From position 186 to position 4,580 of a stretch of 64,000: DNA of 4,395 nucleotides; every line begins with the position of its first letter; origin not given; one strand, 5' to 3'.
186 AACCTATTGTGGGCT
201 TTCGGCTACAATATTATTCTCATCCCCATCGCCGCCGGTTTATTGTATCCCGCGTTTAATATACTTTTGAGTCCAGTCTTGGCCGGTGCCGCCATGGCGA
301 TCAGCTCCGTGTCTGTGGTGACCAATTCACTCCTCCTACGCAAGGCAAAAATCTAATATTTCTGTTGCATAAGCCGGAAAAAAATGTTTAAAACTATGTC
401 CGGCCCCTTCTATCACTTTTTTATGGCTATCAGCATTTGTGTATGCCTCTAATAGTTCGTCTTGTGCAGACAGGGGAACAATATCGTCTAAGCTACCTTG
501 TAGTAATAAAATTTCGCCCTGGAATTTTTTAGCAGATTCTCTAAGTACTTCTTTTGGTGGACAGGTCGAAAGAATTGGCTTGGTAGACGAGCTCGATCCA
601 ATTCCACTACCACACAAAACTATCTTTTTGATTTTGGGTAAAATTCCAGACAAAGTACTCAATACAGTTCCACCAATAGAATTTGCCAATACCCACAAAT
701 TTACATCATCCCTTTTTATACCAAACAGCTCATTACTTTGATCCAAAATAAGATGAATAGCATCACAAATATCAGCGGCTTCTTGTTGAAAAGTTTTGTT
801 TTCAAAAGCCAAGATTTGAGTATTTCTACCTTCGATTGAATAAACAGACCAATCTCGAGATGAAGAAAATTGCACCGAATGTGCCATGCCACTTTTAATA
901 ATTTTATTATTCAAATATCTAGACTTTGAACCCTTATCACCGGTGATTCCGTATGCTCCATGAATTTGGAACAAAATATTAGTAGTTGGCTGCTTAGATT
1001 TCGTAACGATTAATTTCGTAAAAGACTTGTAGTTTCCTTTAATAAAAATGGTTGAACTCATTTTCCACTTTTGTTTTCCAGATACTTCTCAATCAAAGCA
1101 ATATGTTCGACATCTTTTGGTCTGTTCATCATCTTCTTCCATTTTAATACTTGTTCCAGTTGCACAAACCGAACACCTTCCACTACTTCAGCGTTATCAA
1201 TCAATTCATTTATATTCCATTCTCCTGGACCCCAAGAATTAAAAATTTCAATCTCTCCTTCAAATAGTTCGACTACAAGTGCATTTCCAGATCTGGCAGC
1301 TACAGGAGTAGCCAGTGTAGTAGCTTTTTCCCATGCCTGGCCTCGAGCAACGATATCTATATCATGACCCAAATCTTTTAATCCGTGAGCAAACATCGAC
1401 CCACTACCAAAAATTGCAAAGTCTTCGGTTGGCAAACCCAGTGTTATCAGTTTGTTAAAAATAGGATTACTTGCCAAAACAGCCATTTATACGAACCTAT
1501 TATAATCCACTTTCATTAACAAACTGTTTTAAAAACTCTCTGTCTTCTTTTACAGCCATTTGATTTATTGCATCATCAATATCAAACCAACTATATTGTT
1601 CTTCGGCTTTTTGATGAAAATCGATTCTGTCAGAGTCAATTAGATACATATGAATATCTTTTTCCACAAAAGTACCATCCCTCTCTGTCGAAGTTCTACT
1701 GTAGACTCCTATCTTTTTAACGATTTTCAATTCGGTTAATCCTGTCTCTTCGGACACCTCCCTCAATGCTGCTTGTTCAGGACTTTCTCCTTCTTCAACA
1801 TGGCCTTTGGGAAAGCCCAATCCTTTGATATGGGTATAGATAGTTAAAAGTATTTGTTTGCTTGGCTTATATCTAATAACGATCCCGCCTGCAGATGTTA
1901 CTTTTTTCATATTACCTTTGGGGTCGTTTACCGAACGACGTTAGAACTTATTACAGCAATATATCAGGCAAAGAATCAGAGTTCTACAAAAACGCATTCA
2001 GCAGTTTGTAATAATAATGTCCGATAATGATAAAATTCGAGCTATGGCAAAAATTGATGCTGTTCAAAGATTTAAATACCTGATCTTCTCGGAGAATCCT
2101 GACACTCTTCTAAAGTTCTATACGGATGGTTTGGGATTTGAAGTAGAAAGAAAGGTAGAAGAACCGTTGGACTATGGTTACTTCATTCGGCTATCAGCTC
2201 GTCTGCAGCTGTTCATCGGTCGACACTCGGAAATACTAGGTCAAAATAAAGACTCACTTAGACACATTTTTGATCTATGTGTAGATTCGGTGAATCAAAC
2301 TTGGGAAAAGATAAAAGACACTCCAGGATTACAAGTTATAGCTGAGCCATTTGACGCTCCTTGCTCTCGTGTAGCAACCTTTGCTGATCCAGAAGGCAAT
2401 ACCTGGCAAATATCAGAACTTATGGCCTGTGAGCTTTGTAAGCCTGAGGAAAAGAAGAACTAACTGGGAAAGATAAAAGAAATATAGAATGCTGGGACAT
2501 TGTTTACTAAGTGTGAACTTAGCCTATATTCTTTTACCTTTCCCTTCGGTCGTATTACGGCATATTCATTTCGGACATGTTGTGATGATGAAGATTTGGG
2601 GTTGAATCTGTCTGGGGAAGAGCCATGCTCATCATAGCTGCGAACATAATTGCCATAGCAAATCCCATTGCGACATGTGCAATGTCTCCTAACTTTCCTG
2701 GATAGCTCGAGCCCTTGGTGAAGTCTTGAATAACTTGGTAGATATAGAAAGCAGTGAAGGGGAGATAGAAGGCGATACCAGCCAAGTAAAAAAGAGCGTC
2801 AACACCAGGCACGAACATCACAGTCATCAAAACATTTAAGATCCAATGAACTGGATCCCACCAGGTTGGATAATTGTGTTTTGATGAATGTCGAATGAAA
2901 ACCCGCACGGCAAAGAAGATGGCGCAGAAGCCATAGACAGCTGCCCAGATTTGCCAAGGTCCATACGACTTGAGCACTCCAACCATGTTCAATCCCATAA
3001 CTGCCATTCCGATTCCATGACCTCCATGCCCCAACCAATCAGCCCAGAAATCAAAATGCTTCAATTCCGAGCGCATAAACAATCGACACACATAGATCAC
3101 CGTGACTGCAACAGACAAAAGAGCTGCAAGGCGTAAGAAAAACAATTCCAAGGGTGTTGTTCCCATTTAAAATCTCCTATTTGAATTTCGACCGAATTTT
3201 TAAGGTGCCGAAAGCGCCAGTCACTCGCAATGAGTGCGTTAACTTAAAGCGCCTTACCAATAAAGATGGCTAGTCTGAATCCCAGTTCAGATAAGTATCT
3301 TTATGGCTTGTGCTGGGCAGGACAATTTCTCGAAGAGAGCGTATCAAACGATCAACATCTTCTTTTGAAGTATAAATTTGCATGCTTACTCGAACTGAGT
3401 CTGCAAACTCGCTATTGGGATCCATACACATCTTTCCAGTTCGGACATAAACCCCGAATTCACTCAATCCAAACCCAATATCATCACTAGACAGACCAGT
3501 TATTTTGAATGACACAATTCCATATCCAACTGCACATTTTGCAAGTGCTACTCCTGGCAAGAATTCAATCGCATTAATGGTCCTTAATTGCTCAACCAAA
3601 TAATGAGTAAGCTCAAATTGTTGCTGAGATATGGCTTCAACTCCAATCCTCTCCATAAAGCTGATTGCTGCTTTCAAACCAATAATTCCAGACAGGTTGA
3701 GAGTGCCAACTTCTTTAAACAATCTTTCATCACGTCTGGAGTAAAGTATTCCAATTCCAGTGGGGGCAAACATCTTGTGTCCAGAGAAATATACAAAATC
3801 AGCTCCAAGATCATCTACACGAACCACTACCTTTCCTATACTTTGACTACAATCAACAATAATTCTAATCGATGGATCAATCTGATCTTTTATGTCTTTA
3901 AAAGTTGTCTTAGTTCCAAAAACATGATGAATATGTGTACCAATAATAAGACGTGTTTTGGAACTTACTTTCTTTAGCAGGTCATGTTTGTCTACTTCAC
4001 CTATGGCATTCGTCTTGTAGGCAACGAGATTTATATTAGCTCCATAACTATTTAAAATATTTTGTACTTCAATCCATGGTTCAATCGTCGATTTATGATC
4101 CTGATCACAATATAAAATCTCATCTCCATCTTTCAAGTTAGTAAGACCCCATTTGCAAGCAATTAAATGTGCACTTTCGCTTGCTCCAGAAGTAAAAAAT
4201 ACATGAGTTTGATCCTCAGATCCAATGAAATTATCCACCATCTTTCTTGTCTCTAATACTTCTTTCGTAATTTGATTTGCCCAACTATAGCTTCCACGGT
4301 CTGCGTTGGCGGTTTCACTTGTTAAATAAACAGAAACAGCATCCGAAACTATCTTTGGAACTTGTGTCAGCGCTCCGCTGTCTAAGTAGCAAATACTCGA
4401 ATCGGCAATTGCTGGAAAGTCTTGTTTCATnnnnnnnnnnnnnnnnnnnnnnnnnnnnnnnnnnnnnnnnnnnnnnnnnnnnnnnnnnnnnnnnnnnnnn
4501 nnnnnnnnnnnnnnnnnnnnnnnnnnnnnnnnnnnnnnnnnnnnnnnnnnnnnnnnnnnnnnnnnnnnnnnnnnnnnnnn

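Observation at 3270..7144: Tight three-gene PLP operon: Orn/DAP-type decarboxylase, CysK-family::rhodanese fusion, cysteine desulfurase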

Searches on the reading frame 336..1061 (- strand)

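Call 3: search_protein_families(library=pfam, proteins=[window:336-1061:-], max_evalue=0.01)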
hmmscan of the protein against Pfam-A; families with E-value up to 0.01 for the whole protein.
window:336-1061:- (241 aa): 4 families
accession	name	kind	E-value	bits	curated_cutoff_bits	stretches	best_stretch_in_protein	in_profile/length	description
PF12146.15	Hydrolase_4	-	3.9e-07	30.1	27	1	173-223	183-233/239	Serine aminopeptidase, S33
PF00561.26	Abhydrolase_1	-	0.0018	18.4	25.8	0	179-224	197-240/245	alpha/beta hydrolase fold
PF03959.19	FSH1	-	0.0026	17.9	21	1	147-232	136-205/211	Serine hydrolase (FSH1)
PF08386.16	Abhydrolase_4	-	0.0087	16.6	21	0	172-223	25-74/103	TAP-like protein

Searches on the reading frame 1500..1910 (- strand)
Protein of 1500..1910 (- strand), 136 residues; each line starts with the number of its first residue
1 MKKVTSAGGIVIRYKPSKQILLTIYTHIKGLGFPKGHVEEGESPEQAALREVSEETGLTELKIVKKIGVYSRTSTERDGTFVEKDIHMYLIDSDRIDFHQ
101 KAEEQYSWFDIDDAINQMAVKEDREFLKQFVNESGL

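Call 3: search_protein_families(library=pfam, proteins=[window:1500-1910:-], max_evalue=0.01)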
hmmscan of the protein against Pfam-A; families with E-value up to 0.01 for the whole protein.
window:1500-1910:- (136 aa): 3 families
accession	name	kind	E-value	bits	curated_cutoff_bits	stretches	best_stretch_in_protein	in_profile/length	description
PF00293.34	NUDIX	-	3.8e-20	72.7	21.1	1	11-130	8-134/134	NUDIX domain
PF22327.2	Nudt16-like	-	0.0015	19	27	1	29-74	33-79/161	U8 snoRNA-decapping enzyme-like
PF14815.12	NUDIX_4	-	0.0025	18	35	1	32-118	28-101/113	NUDIX domain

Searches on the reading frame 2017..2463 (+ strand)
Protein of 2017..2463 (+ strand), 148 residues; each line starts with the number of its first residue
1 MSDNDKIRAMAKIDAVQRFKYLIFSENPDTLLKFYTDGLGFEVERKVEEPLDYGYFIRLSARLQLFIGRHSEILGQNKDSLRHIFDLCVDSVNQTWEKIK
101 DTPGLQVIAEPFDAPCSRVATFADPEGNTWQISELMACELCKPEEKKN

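Call 3: search_protein_families(library=pfam, proteins=[window:2017-2463:+], max_evalue=0.01)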
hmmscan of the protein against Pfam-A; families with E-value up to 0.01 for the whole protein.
window:2017-2463:+ (148 aa): 3 families
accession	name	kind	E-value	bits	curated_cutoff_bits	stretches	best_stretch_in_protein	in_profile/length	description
PF00903.31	Glyoxalase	-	1.5e-10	41.9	20.6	1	22-132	6-121/121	Glyoxalase/Bleomycin resistance protein/Dioxygenase superfamily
PF12681.13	Glyoxalase_2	-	1.1e-05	25.7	30.1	1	22-136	5-117/118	Glyoxalase-like domain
PF18029.7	Glyoxalase_6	-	0.00069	20.7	23.6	1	26-132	7-105/106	Glyoxalase-like domain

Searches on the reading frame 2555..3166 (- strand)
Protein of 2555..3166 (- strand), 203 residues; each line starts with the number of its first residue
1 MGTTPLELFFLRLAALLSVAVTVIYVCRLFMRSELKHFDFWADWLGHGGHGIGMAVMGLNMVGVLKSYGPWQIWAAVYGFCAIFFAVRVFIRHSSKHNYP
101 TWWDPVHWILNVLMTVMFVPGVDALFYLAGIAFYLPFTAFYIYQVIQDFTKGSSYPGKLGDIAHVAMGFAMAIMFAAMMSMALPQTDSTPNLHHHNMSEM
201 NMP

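Call 3: search_protein_families(library=pfam, proteins=[window:2555-3166:-], max_evalue=0.01)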
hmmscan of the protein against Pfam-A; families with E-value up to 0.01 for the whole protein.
window:2555-3166:- (203 aa): 1 family
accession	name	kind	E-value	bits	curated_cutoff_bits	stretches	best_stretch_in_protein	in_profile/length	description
PF17197.9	DUF5134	-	6.2e-08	33.2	29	1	106-201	8-95/152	Domain of unknown function (DUF5134)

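Call 4: search_protein_families(library=ncbifam, proteins=[window:2555-3166:-], max_evalue=0.01)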
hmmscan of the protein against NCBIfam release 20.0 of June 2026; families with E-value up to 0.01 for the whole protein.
window:2555-3166:- (203 aa): 0 families

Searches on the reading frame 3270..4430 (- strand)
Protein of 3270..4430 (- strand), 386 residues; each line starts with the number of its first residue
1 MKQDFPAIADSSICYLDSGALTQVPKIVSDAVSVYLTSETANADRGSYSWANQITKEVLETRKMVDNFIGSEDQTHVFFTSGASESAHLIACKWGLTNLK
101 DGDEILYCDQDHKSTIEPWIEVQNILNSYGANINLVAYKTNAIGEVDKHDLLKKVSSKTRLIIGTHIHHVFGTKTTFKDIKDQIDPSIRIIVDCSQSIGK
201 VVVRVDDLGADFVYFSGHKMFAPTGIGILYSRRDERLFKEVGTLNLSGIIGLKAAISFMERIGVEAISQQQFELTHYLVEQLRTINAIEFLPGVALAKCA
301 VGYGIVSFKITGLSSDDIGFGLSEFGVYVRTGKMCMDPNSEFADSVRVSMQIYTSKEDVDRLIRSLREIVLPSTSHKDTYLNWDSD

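Call 3: search_protein_families(library=pfam, proteins=[window:3270-4430:-], max_evalue=0.01)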
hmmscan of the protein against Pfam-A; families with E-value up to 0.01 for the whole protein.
window:3270-4430:- (386 aa): 2 families
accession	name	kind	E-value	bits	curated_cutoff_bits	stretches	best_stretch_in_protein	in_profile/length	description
PF00266.25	Aminotran_5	-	3.4e-72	243.9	21.5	2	15-234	2-216/371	Aminotransferase class-V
PF00155.27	Aminotran_1_2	-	0.0016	18.2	19.7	0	66-183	52-171/361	Aminotransferase class I and II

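Call 4: search_protein_families(library=ncbifam, proteins=[window:3270-4430:-], max_evalue=0.01)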
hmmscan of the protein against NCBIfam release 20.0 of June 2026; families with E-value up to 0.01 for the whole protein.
window:3270-4430:- (386 aa): 18 families
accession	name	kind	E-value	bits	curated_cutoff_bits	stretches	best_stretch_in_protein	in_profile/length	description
TIGR01979.1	sufS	subfamily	2.6e-80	270.2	475.1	2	2-234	4-236/403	SufS family cysteine desulfurase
NF041166.1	f2_encap_cargo1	exception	8e-66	223.4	800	2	2-234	231-463/623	family 2A encapsulin nanocompartment cargo protein cysteine desulfurase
NF006791.0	PRK09295.1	equivalog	1.6e-59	202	661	2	4-234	11-241/406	cysteine desulfurase SufS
NF008126.0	PRK10874.1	equivalog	2.9e-49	168.2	607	2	2-234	10-237/401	cysteine desulfurase CsdA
TIGR03392.1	FeS_syn_CsdA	equivalog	8.5e-48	163.5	493.6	2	2-233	7-233/398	cysteine desulfurase CsdA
TIGR01977.1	am_tr_V_EF2568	hypoth_equivalog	3.5e-47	161.2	377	2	15-234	2-215/376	cysteine desulfurase family protein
TIGR01976.1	am_tr_V_VC1184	hypoth_equivalog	5e-39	134.7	352.35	1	2-366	7-401/401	cysteine desulfurase-like protein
TIGR03402.1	FeS_nifS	equivalog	7.8e-29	100.6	530.75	1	14-370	1-370/379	cysteine desulfurase NifS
NF040779.1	Sec_lyase_SclA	exception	1.7e-26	93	525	2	23-227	11-207/378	selenocysteine lyase SclA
TIGR03235.1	DNA_S_dndA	equivalog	2.4e-26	92.9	480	1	15-290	1-284/353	cysteine desulfurase DndA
NF010611.0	PRK14012.1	equivalog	1.4e-25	90.1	548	1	14-237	7-226/406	IscS subfamily cysteine desulfurase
TIGR02006.1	IscS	equivalog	5.8e-25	88.1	643.2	1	14-237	5-222/402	IscS subfamily cysteine desulfurase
NF002806.0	PRK02948.1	subfamily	1.4e-20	73.6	304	1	15-335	3-323/381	IscS subfamily cysteine desulfurase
TIGR03403.1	nifS_epsilon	equivalog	2.5e-14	52.9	587.7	1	15-258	2-252/382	NifS family cysteine desulfurase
NF006810.0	PRK09331.1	subfamily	4.8e-08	32.2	301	1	79-231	85-235/397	Sep-tRNA:Cys-tRNA synthetase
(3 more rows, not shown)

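Call 8: search_solved_structures(query=window:3270-4430:-, max_evalue=0.001, show_alignments=2)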
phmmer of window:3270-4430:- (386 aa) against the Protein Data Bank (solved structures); distinct sequences matched with E-value up to 0.001: 74 (the best 60 are shown).
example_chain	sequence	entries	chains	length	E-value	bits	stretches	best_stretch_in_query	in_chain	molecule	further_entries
7tlm_A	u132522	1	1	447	5.4e-49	170.5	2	2-234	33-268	Cysteine desulfurase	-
7tlp_A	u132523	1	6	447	1.6e-48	168.9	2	2-234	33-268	Cysteine desulfurase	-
4q75_A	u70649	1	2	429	3.7e-48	167.7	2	9-234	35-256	Cysteine desulfurase 2, chloroplastic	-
7tlr_A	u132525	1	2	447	3.7e-48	167.7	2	2-234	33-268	Cysteine desulfurase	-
7tlq_A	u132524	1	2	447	1.3e-47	165.9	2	2-234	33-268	Cysteine desulfurase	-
8d8s_A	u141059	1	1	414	2.4e-47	165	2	10-234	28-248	Cysteine desulfurase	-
5j8q_A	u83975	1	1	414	3.8e-47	164.4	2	11-233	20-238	Cysteine desulfurase SufS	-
5xt5_A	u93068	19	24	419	4.1e-47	164.3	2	11-233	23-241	Cysteine desulfurase SufS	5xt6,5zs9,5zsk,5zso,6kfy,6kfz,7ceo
4q76_A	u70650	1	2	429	9e-47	163.2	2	9-234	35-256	Cysteine desulfurase 2, chloroplastic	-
7e6d_A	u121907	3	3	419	1.7e-46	162.2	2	11-233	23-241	Cysteine desulfurase SufS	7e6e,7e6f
4w91_A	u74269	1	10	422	4.2e-46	160.9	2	3-233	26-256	Aminotransferase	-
7e6a_A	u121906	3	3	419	7.3e-46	160.2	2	11-233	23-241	Cysteine desulfurase SufS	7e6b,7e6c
7ceq_A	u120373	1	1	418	8.9e-46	159.9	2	11-233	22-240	Cysteine desulfurase SufS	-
7cer_A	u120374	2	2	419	9e-46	159.9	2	11-233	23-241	Cysteine desulfurase SufS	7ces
6mre_A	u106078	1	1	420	9.5e-46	159.8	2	4-240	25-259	Cysteine desulfurase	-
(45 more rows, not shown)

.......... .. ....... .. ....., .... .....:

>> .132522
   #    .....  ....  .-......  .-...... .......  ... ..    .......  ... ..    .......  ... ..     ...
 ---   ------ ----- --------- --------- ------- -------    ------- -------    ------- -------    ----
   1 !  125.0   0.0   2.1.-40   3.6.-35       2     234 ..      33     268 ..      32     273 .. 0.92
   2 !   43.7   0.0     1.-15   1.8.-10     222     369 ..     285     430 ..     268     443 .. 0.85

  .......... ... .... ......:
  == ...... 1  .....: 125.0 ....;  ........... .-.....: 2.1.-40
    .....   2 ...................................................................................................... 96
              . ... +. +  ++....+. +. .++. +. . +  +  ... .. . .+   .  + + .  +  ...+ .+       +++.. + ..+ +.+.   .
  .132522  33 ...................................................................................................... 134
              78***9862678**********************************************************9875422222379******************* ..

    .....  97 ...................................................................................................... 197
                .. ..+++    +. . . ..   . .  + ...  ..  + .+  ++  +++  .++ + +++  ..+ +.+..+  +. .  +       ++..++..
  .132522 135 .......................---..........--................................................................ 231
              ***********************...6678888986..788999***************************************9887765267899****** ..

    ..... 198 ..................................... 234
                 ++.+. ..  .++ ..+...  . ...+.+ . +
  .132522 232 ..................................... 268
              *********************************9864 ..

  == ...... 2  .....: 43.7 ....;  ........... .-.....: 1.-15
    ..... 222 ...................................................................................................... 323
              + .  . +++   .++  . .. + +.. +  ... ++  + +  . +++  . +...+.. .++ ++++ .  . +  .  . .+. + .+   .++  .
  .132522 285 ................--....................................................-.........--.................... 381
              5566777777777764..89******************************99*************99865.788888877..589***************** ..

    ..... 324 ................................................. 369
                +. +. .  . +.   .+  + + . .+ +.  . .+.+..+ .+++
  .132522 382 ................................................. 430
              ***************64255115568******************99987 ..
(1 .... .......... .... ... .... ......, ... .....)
